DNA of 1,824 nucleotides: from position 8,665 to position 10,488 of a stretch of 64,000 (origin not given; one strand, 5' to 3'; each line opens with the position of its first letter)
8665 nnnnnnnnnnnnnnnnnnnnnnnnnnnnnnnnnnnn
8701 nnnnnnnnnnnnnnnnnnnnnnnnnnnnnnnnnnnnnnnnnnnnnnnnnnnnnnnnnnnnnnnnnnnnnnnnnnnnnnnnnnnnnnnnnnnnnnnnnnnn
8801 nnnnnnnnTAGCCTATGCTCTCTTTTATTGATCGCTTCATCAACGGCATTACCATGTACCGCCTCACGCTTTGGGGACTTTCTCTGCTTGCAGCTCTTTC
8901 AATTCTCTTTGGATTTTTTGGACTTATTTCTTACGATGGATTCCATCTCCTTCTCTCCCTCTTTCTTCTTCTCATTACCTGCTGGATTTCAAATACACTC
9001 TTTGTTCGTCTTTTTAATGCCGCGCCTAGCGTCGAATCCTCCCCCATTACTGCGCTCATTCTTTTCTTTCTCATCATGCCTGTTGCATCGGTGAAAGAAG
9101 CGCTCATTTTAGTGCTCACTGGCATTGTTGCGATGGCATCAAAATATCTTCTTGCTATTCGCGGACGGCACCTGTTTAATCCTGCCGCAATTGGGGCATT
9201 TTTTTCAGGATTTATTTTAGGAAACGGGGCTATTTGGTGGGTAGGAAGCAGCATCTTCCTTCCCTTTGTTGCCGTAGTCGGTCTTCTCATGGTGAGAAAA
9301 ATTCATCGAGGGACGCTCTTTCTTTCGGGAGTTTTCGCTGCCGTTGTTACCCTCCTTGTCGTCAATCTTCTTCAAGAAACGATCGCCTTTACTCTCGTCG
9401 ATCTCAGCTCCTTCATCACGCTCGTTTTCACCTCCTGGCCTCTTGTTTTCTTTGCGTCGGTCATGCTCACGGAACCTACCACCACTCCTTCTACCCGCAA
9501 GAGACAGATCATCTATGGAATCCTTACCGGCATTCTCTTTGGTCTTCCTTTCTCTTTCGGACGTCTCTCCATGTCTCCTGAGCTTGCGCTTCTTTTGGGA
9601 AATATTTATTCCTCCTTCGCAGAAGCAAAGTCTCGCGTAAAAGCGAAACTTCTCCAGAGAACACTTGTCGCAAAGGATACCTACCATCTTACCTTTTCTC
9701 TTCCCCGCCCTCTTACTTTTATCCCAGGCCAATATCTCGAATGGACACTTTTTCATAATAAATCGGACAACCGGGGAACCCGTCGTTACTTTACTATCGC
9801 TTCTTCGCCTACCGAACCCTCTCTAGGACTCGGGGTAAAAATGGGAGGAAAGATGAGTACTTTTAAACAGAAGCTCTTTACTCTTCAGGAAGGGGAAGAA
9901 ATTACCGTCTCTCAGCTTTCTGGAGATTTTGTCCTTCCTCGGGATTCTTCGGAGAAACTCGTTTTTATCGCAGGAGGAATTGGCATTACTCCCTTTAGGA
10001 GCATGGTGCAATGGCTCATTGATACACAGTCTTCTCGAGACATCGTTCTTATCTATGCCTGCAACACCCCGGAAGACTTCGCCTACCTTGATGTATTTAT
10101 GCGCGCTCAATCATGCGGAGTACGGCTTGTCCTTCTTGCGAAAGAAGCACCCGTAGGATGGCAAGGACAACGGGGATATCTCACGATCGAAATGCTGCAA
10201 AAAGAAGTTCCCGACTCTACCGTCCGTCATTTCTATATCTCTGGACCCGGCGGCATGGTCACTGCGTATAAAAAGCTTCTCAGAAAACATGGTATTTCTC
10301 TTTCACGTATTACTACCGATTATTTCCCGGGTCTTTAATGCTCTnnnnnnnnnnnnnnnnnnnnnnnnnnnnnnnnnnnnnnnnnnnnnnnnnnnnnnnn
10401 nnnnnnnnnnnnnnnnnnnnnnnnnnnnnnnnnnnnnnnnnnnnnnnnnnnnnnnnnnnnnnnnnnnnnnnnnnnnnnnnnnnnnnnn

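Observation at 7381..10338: Extracytoplasmic flavinylation redox module: FMN-binding lipoprotein, ApbE flavin transferase and a membrane oxidoreductase whose N-terminal domain looks RnfD/NqrB-like and whose C-terminal domain is FNR-type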

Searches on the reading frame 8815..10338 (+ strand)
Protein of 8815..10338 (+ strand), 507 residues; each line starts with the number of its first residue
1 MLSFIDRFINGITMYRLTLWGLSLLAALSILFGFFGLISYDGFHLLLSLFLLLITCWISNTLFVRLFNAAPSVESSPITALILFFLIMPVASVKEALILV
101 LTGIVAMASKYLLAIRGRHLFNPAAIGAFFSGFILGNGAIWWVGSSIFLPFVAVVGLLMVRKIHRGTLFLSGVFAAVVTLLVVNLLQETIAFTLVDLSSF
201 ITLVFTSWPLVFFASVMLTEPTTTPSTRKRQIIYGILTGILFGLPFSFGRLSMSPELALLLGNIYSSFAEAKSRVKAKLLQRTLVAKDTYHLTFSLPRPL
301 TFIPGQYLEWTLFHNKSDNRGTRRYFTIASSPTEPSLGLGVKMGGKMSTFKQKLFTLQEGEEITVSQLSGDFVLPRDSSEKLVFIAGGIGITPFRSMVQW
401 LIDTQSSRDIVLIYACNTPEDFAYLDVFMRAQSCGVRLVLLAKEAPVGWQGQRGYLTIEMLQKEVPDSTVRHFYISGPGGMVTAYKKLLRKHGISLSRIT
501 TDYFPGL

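Call 3: search_protein_families(library=pfam, proteins=[window:8815-10335:+], max_evalue=0.1)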
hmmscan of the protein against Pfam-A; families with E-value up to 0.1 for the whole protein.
window:8815-10335:+ (507 aa): 4 families
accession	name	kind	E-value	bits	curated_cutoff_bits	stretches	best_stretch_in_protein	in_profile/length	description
PF00175.26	NAD_binding_1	-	9.2e-16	58.9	22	1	384-486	1-108/109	Oxidoreductase NAD-binding domain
PF03116.20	NQR2_RnfD_RnfE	-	8.9e-08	32.3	27.7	1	147-267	174-284/296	NQR2, RnfD, RnfE family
PF00970.30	FAD_binding_6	-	0.00022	22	21.1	1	277-366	2-91/99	Oxidoreductase FAD-binding domain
PF08030.17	NAD_binding_6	-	0.00043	20.8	22.2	1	380-426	2-53/156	Ferric reductase NAD binding domain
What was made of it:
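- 9637..10338 (+): Gene 3, C-terminal domain (residues ~275-507): FNR-type FAD-binding and NAD(P)H-binding domain, predicted to be cytoplasmic. It has no 2Fe-2S ferredoxin domain. FAD_binding_6 and NAD_binding_1 are both hit (call 3).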

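Call 4: search_protein_families(library=ncbifam, proteins=[window:8815-10335:+], max_evalue=0.1)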
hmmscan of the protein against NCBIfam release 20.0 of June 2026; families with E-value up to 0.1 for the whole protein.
window:8815-10335:+ (507 aa): 27 families (the best 25 are shown)
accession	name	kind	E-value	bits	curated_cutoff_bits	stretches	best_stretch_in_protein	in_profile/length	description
NF058606.1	GlBtMonoRdsGbcB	equivalog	1.4e-29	103.1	500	1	286-502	25-245/362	glycine betaine monooxygenase reductase subunit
NF009805.0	PRK13289.1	equivalog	3.9e-23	82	432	1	301-504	184-392/399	NO-inducible flavohemoprotein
NF040810.1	BenC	equivalog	2.5e-22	79.5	430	1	272-500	102-326/333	benzoate 1,2-dioxygenase electron transfer component BenC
NF007964.0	PRK10684.1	equivalog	6e-19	68.2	383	1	318-504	49-237/333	NADH oxidoreductase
NF005963.0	PRK08051.1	equivalog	6.8e-18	64.8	230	1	275-504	4-230/233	NAD(P)H-flavin reductase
NF008822.0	PRK11872.1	equivalog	2.2e-17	63.1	402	1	271-504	103-335/341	anthranilate 1,2-dioxygenase electron transfer component AntC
NF045803.1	MethMoxFADbindMmoC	equivalog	2.9e-17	62.4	500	1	267-502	99-338/343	aromatic/alkene monooxygenase hydroxylase FAD-binding subunit MmoC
TIGR02160.1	PA_CoA_Oxy5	hypoth_equivalog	3.4e-15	55.7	420.8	1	286-504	13-241/352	1,2-phenylacetyl-CoA epoxidase subunit PaaE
NF052252.1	flav_redu_LuxG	exception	8.1e-13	48.1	340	1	286-504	12-229/232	flavin mononucleotide reductase LuxG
TIGR01941.1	nqrF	equivalog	1.4e-12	47.2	295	1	329-504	228-403/405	NADH:ubiquinone reductase (Na(+)-transporting) subunit F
NF040830.1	sulfhyd_ShyC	equivalog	1e-10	41.2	600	1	300-430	37-159/288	NAD(P)-dependent hydrogenase/sulfhydrogenase 2 subunit gamma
NF006220.0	PRK08345.1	subfamily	4.7e-09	35.9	395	1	298-430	39-165/294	cytochrome-c3 hydrogenase subunit gamma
NF008178.0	PRK10926.1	equivalog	6.5e-08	32.1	390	1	300-429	29-156/248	ferredoxin--NADP(+) reductase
NF000796.0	PRK00054.1-1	equivalog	1.2e-07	31.3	224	1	346-493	59-193/254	dihydroorotate dehydrogenase electron transfer subunit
NF009414.0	PRK12778.1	equivalog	1.2e-06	27.1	1103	1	316-495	37-206/752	bifunctional dihydroorotate dehydrogenase B NAD binding subunit/NADPH-dependent glutamate synthase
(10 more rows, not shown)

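Call 8: find_homologous_proteins(query=window:8815-10335:+)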
Query window:8815-10335:+ (507 aa): 7459 proteins with E <= 0.001 among 8000 candidates; the best 120 are listed.
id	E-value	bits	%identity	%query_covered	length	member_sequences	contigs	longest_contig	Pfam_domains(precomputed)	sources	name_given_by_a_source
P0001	0.0e+0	1108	100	100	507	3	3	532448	PF00175.27,PF03116.21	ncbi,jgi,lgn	jgi:ferredoxin-NADP reductase/Na+-translocating ferredoxin:NAD+ oxidoreductase RnfD subunit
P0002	2.4e-227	774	71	97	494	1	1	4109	PF00175.27,PF03116.21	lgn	-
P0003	2.1e-218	744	67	100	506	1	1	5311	PF00175.27,PF03116.21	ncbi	-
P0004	5.6e-197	673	61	100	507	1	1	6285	PF00175.27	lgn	-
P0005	4.9e-194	664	60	100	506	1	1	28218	PF00175.27,PF03116.21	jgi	jgi:glycine betaine catabolism B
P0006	6.1e-194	663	61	97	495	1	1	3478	PF00175.27,PF03116.21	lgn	-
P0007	2.0e-178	612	58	97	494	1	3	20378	PF00175.27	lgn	-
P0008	3.4e-156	539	51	100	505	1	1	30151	PF00175.27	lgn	-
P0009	9.0e-153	528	50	100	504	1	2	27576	PF00175.27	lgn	-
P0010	1.0e-151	524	49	100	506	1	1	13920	PF00175.27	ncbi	-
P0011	2.5e-151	523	50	100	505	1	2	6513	PF00175.27,PF03116.21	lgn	-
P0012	8.8e-151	521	49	100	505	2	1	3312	PF00175.27,PF03116.21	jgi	jgi:ferredoxin-NADP reductase/Na+-translocating ferredoxin:NAD+ oxidoreductase RnfD subunit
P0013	3.3e-150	519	47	100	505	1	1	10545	PF00175.27,PF03116.21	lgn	-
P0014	8.3e-150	518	49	100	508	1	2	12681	PF00175.27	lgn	-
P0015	1.4e-149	517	49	100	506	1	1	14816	PF00175.27,PF03116.21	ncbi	-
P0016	3.1e-149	516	49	100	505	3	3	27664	PF00175.27,PF03116.21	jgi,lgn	-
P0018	8.5e-149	514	48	100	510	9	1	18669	PF00175.27,PF03116.21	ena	-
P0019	8.5e-149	514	48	100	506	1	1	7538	PF00175.27,PF03116.21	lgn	-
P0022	2.3e-148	513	49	100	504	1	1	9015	PF00175.27,PF03116.21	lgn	-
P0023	3.7e-148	512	48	100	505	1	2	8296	PF00175.27,PF03116.21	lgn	-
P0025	9.0e-148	511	48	100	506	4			PF00175.27,PF03116.21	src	-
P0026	6.4e-147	508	48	100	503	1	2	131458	PF00175.27,PF03116.21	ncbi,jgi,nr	ncbi:oxidoreductase [Candidatus Parcubacteria bacterium]|nr:MAG: oxidoreductase [Candidatus Parcubac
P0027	6.9e-147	508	49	100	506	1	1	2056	PF00175.27,PF03116.21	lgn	-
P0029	9.2e-147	508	47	100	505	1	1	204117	PF00175.27,PF03116.21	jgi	jgi:ferredoxin-NADP reductase/Na+-transporting NADH:ubiquinone oxidoreductase subunit NqrB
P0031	1.5e-146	507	49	99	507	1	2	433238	PF00175.27,PF03116.21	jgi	jgi:glycine betaine catabolism B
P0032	1.6e-146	507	48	100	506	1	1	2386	PF00175.27,PF03116.21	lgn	-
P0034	2.5e-146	506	49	100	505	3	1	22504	PF00175.27,PF03116.21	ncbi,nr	ncbi:MAG: RnfABCDGE type electron transport complex subunit D [Candidatus Levybacteria bacterium]|nr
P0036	3.0e-146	506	46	100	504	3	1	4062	PF00175.27,PF03116.21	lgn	-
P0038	5.4e-146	505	50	100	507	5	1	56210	PF00175.27,PF03116.21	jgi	jgi:glycine betaine catabolism B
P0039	7.3e-146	505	49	100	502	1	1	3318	PF00175.27,PF03116.21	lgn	-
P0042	1.4e-145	504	47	100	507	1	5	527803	PF00175.27,PF03116.21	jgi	jgi:glycine betaine catabolism B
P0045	2.5e-145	503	47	97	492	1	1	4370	PF00175.27,PF03116.21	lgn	-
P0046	3.6e-145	502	47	100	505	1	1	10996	PF00175.27,PF03116.21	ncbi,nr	ncbi:MAG: oxidoreductase [bacterium]|nr:oxidoreductase [bacterium]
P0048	1.3e-144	501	49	99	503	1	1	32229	PF00175.27,PF03116.21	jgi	jgi:ferredoxin-NADP reductase/Na+-translocating ferredoxin:NAD+ oxidoreductase RnfD subunit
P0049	1.4e-144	501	49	100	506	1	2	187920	PF00175.27,PF03116.21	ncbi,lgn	-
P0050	1.7e-144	500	47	100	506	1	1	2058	PF00175.27,PF03116.21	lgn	-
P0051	1.7e-144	500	47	100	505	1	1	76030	PF00175.27,PF03116.21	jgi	jgi:ferredoxin-NADP reductase/Na+-translocating ferredoxin:NAD+ oxidoreductase RnfD subunit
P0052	1.8e-144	500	48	100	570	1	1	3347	PF00175.27,PF03116.21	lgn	-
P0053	2.1e-144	500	46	100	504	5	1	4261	PF00175.27,PF03116.21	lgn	-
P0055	2.4e-144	500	47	100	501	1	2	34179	PF00175.27,PF03116.21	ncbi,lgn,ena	ncbi:MAG: oxidoreductase [Patescibacteria group bacterium]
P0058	3.4e-144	499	49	100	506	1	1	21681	PF00175.27,PF03116.21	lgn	-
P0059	4.8e-144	499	47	100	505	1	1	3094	PF00175.27,PF03116.21,PF08030.18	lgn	-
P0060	5.6e-144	499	47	100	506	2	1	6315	PF00175.27,PF03116.21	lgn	-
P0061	6.0e-144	498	48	100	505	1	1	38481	PF00175.27,PF03116.21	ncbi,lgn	-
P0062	6.3e-144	498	48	100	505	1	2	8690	PF00175.27,PF03116.21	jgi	jgi:glycine betaine catabolism B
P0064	9.3e-144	498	48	100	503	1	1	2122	PF00175.27,PF03116.21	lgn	-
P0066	1.2e-143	497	47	100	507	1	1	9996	PF00175.27,PF03116.21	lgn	-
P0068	2.6e-143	496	47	100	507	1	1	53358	PF00175.27,PF03116.21,PF00970.31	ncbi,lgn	-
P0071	3.1e-143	496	50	100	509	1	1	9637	PF00175.27,PF03116.21,PF00970.31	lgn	-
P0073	4.3e-143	496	48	100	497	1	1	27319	PF00175.27,PF03116.21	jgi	jgi:ferredoxin-NADP reductase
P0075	5.6e-143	495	48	100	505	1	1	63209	PF00175.27,PF03116.21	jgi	jgi:glycine betaine catabolism B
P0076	5.8e-143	495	48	100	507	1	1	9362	PF00175.27,PF03116.21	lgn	-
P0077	6.9e-143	495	46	99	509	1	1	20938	PF00175.27,PF03116.21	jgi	jgi:glycine betaine catabolism B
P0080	1.1e-142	494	46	100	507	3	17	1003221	PF00175.27,PF03116.21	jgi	jgi:glycine betaine catabolism B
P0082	1.5e-142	494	47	100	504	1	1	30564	PF00175.27,PF03116.21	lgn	-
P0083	1.7e-142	494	49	97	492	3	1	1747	PF00175.27,PF03116.21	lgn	-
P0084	2.6e-142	493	48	97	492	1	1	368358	PF00175.27,PF03116.21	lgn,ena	-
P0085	2.8e-142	493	46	100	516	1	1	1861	PF00175.27,PF03116.21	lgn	-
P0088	3.8e-142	493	48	100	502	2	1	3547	PF00175.27,PF03116.21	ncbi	-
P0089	5.9e-142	492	48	100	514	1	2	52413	PF00175.27,PF03116.21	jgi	jgi:glycine betaine catabolism B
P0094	9.0e-142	491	45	100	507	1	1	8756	PF00175.27,PF03116.21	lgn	-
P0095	9.3e-142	491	48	100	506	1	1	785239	PF00175.27,PF03116.21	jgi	jgi:ferredoxin-NADP reductase/Na+-translocating ferredoxin:NAD+ oxidoreductase RnfD subunit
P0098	1.9e-141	490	50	97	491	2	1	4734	PF00175.27,PF03116.21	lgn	-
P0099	2.1e-141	490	48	99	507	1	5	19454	PF00175.27,PF03116.21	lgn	-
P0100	2.1e-141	490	47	100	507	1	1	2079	PF00175.27,PF03116.21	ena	-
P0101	2.4e-141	490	47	100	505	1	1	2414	PF00175.27,PF03116.21,PF08030.18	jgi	jgi:ferredoxin-NADP reductase/Na+-transporting NADH:ubiquinone oxidoreductase subunit NqrB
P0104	3.5e-141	489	46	100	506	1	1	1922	PF00175.27,PF03116.21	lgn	-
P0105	4.5e-141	489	47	97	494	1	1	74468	PF00175.27,PF03116.21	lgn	-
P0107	4.8e-141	489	46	99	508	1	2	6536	PF00175.27,PF03116.21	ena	-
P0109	7.6e-141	488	47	100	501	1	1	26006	PF00175.27,PF03116.21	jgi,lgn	jgi:ferredoxin-NADP reductase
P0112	1.4e-140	487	47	100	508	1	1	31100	PF00175.27,PF03116.21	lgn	-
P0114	1.9e-140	487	49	100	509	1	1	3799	PF00175.27,PF03116.21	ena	-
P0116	2.2e-140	487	49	99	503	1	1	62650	PF00175.27,PF03116.21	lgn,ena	-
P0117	2.3e-140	487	47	99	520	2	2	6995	PF00175.27,PF03116.21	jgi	-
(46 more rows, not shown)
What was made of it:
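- Checked: The fusion has more than 100 full-length homologues at 45-71% identity (call 8).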

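Call 21: list_cluster_members(proteins=[window:8815-10335:+, window:7936-8808:+, window:7381-7926:+, window:10345-10905:+])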
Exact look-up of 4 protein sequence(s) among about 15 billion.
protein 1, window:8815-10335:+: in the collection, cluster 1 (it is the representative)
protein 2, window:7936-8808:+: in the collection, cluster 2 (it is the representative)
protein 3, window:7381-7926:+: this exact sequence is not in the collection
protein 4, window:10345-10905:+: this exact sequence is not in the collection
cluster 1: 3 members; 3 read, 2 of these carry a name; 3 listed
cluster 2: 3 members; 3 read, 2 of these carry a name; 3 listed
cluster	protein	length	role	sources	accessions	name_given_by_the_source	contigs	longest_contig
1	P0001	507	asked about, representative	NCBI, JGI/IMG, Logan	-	ferredoxin-NADP reductase/Na+-translocating ferredoxin:NAD+ oxidoreductase RnfD subunit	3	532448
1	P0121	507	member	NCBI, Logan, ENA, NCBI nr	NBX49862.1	oxidoreductase [bacterium]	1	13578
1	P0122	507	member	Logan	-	-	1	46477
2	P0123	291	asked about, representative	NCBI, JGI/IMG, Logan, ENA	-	thiamine biosynthesis lipoprotein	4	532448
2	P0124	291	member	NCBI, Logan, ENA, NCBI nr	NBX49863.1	FAD:protein FMN transferase [bacterium]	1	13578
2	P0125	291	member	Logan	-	-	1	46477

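Call 23: find_related_loci(query=A1, collection=genome_contigs, flank=6000)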
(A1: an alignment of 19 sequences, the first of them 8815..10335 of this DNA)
Query A1 (507 aa) in genome_contigs; peptide patterns used: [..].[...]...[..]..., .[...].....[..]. (x = any residue, [..] = any of these).
600 stretches matched a pattern (row limit reached: there are more); 278 encode a relative of the query (tblastn E <= 1e-3); the best 80 are kept; 80 distinct loci.
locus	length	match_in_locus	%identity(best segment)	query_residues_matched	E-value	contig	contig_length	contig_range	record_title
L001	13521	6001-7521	47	1-506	1e-147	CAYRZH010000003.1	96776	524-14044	MAG TPA_asm: uncultured Candidatus Saccharibacteria bacterium isolate binchicken_co16_374 genome assembly, contig: NODE_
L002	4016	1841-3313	48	2-507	2e-143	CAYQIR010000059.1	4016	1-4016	MAG TPA_asm: uncultured Candidatus Saccharibacteria bacterium isolate binchicken_co38_1169 genome assembly, contig: NODE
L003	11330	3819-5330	45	1-506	7e-139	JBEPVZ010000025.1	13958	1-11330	MAG: Candidatus Daviesbacteria bacterium isolate 22E.vamb.044 NODE_3802_length_13958_cov_6.964900, whole genome shotgun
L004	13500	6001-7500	43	5-507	5e-132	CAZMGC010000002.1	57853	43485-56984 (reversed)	MAG TPA_asm: uncultured Gammaproteobacteria bacterium isolate SRP278252_co2_146 genome assembly, contig: NODE_874_length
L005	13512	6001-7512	43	1-506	1e-130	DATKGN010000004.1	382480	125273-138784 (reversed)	MAG TPA_asm: Patescibacteria group bacterium isolate SMAG_U14552 k141_31954, whole genome shotgun sequence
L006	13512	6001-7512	44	1-506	4e-130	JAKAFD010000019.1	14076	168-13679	MAG: bacterium isolate WY1.bin77 NODE_6724_length_14076_cov_3.143093, whole genome shotgun sequence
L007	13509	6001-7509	43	1-506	1e-126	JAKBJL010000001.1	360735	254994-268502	MAG: bacterium isolate DBS2-5.bin62 NODE_3_length_360735_cov_7.981462, whole genome shotgun sequence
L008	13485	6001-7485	44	1-506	9e-127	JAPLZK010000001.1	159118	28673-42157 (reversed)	MAG: Candidatus Uhrbacteria bacterium isolate LacPavin_0818_WC45_MAG_46_11 LacPavin_0818_WC45_scaffold_347162, whole gen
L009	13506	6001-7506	42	2-506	3e-125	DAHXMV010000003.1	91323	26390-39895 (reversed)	MAG TPA_asm: Candidatus Amesbacteria bacterium isolate clean1627 NODE_3_length_91323_cov_18.121024, whole genome shotgun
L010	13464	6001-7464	44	2-506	2e-124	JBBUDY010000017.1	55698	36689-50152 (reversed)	MAG: Patescibacteria group bacterium isolate H32-bin018_1 H32_bin018_1_000000000017, whole genome shotgun sequence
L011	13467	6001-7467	42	5-506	2e-124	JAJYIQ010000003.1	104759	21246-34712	MAG: bacterium isolate DBS2-1.bin128 NODE_321_length_104759_cov_14.657093, whole genome shotgun sequence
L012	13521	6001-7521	43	1-506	1e-122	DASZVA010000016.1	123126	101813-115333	MAG TPA_asm: Candidatus Peribacteraceae bacterium isolate SMAG_U6119 k141_573465, whole genome shotgun sequence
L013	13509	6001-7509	43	2-507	3e-122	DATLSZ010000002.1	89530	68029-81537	MAG TPA_asm: Candidatus Acidiferrales bacterium isolate SMAG_U13943 k141_94805, whole genome shotgun sequence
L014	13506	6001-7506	43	2-507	3e-121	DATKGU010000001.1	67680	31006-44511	MAG TPA_asm: Candidatus Paceibacterota bacterium isolate SMAG_U14559 k141_72001, whole genome shotgun sequence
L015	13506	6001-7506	41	1-506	3e-121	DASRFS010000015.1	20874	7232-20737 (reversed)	MAG TPA_asm: Patescibacteria group bacterium isolate SMAG_U10038 k141_1689002, whole genome shotgun sequence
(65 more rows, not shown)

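Call 33: search_solved_structures(query=A2, max_evalue=0.01, show_alignments=0)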
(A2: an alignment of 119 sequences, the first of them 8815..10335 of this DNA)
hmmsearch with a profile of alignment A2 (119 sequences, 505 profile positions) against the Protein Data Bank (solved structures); distinct sequences matched with E-value up to 0.01: 117 (the best 60 are shown).
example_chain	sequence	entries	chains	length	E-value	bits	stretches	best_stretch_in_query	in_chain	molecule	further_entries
7qu3_A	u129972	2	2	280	5.2e-19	71.5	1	346-504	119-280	Na(+)-translocating NADH-quinone reductase subunit F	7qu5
7qty_A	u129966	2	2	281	6e-19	71.3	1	347-504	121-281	Na(+)-translocating NADH-quinone reductase subunit F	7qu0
4wqm_A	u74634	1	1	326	7.4e-19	71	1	266-502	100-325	Toluene-4-monooxygenase electron transfer component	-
2r6h_A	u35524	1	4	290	2.1e-18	69.5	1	348-502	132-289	NADH:ubiquinone oxidoreductase, Na translocating, F subunit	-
4u9u_A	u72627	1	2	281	2.6e-18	69.2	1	348-504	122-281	Na(+)-translocating NADH-quinone reductase subunit F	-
8ad4_A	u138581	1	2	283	2.7e-18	69.2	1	348-504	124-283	Na(+)-translocating NADH-quinone reductase subunit F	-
7xk3_F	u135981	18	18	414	2.7e-18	69.1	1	348-504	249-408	Na(+)-translocating NADH-quinone reductase subunit F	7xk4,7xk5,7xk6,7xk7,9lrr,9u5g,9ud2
4uaj_A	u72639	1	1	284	2.7e-18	69.1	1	348-504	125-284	Na(+)-translocating NADH-quinone reductase subunit F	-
8a1t_F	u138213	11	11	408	4.5e-18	68.4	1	348-504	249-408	Na(+)-translocating NADH-quinone reductase subunit F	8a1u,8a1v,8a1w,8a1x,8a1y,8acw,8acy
2eix_A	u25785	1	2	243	1.4e-17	66.8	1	267-491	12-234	NADH-cytochrome b5 reductase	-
8ad3_A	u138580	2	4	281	2.2e-17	66.1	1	348-500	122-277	Na(+)-translocating NADH-quinone reductase subunit F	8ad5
1qfj_A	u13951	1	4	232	2.9e-17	65.8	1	269-489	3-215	PROTEIN (FLAVIN REDUCTASE)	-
1krh_A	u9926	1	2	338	4.9e-15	58.4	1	275-497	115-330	Benzoate 1,2-Dioxygenase Reductase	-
1cne_A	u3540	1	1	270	1.4e-14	56.9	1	364-481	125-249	NITRATE REDUCTASE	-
7rom_A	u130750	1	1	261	4e-14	55.4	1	327-492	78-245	NADH-cytochrome b5 reductase 1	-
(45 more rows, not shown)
